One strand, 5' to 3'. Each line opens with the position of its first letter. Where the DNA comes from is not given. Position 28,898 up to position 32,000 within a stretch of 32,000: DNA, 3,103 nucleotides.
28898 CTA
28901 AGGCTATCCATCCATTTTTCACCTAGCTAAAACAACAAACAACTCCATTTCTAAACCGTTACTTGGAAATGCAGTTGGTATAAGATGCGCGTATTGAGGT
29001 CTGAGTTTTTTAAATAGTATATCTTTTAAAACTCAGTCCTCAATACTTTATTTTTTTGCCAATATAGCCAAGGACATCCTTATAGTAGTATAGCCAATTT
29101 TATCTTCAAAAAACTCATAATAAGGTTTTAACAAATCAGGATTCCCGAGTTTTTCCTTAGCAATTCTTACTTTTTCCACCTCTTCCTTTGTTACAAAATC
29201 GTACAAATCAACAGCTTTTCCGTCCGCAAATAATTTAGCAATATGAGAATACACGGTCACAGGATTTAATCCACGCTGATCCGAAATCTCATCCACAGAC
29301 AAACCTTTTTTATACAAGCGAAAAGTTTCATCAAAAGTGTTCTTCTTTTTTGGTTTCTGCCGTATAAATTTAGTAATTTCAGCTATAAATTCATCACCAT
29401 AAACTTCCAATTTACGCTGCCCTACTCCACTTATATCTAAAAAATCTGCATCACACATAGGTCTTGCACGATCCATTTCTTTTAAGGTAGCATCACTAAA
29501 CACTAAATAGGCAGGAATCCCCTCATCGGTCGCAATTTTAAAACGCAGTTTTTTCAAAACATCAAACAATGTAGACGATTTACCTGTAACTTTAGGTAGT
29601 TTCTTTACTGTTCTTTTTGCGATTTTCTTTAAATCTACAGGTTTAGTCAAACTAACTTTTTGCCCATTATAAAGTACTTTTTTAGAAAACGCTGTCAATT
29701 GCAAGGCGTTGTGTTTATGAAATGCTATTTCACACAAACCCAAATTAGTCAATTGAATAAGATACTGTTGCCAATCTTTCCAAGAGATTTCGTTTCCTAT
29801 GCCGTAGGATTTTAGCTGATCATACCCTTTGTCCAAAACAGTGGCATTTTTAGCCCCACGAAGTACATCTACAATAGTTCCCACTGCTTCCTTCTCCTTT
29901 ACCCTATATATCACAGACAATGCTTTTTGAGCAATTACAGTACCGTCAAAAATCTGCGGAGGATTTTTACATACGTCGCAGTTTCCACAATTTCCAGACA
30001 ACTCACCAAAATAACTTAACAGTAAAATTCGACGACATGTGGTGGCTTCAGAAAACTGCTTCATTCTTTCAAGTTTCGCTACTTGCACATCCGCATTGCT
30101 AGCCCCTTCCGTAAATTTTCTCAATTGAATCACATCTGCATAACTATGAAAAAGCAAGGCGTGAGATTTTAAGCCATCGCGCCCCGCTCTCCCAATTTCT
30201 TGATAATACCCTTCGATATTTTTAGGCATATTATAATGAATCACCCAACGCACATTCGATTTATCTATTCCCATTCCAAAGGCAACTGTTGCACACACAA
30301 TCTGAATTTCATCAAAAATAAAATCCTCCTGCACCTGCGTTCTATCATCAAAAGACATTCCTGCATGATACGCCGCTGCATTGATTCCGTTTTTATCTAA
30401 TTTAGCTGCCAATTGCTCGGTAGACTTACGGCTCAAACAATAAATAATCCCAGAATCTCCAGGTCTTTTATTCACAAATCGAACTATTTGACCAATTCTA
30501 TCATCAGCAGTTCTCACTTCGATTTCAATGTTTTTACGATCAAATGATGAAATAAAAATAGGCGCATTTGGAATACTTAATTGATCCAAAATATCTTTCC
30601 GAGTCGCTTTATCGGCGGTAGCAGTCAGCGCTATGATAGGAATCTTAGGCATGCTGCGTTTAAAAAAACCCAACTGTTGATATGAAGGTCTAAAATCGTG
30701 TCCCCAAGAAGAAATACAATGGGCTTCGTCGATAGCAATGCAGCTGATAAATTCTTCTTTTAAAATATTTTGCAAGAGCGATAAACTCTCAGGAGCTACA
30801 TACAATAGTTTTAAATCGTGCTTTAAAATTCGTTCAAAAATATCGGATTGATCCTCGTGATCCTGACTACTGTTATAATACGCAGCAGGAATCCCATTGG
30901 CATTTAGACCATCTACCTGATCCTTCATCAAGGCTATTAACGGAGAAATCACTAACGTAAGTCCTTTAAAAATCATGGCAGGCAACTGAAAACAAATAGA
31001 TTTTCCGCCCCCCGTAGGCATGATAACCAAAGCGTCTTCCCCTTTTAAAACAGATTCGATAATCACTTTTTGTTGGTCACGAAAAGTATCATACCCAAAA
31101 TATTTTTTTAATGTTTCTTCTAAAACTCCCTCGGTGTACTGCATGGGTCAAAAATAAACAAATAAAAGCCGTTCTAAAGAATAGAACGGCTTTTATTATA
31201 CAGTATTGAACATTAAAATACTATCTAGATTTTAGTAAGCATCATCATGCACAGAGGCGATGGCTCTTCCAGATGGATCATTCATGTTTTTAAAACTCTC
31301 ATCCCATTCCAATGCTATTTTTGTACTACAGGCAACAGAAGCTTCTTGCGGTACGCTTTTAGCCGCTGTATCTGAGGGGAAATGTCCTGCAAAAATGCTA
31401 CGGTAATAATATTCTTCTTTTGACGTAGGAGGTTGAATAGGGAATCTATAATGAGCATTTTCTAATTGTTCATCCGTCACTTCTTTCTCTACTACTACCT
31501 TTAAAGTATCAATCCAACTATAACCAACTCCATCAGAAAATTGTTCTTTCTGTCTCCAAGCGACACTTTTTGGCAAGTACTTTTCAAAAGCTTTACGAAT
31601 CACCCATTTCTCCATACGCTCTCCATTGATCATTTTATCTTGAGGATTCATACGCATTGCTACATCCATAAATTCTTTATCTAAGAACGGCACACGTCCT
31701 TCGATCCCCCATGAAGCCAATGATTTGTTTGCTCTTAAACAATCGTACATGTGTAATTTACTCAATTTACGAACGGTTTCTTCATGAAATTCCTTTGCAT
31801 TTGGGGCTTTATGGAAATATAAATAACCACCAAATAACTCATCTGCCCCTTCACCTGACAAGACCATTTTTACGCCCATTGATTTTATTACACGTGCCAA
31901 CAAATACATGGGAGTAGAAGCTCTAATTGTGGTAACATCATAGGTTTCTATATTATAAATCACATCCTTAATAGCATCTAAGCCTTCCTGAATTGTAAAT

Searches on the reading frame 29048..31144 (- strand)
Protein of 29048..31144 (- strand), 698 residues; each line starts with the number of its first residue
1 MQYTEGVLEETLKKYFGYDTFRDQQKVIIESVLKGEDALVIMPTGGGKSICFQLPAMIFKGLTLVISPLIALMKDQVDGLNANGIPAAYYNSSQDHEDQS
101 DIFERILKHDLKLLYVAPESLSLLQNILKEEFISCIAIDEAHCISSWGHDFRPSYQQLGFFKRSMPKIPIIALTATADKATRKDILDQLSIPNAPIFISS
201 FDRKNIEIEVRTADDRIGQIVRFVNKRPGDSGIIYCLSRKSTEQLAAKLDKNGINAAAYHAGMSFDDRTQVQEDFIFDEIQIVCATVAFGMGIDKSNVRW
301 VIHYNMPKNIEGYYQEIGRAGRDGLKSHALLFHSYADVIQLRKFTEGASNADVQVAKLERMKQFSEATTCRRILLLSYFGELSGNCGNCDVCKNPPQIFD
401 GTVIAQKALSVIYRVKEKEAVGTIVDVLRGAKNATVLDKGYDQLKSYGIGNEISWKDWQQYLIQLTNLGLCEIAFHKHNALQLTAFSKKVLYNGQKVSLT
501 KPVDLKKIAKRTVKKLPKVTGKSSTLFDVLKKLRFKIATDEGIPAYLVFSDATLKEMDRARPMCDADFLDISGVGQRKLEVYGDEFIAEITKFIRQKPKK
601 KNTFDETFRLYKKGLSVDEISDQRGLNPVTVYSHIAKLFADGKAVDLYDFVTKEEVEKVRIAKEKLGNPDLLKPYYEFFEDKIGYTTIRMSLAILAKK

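Call 12: search_protein_families(library=pfam, proteins=[window:29048-31144:-], max_evalue=0.01)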
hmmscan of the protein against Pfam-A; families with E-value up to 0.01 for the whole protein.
window:29048-31144:- (698 aa): 8 families
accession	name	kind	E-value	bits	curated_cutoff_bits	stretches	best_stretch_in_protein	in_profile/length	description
PF09382.16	RQC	-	1.5e-27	96.1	23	1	395-504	1-110/114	RQC domain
PF00270.35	DEAD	-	2.9e-24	86.1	26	1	24-180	3-163/167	DEAD/DEAH box helicase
PF00271.37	Helicase_C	-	4.5e-24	85.3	23.5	1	219-324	5-110/110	Helicase conserved C-terminal domain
PF14493.12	HTH_40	-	2e-21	76.5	27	1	604-691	2-88/89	Helix-turn-helix domain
PF00570.28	HRDC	-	6.1e-17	61.8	23.8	1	525-590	3-68/68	HRDC domain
PF16124.10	RecQ_Zn_bind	-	6e-16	59.4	25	1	335-393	1-66/66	RecQ zinc-binding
PF04851.21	ResIII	-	5.4e-06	26.9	22.5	1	21-177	4-162/164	Type III restriction enzyme, res subunit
PF08281.18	Sigma70_r4_2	-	0.0036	17.4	25.7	0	613-636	25-48/54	Sigma-70, region 4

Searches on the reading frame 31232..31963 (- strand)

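Call 12: search_protein_families(library=pfam, proteins=[window:31232-31963:-], max_evalue=0.01)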
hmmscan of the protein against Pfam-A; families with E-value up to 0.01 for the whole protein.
window:31232-31963:- (243 aa): 1 family
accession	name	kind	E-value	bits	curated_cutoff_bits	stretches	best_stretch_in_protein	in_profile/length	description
PF00733.27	Asn_synthase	-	6.8e-52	177.7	21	2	54-203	202-336/354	Asparagine synthase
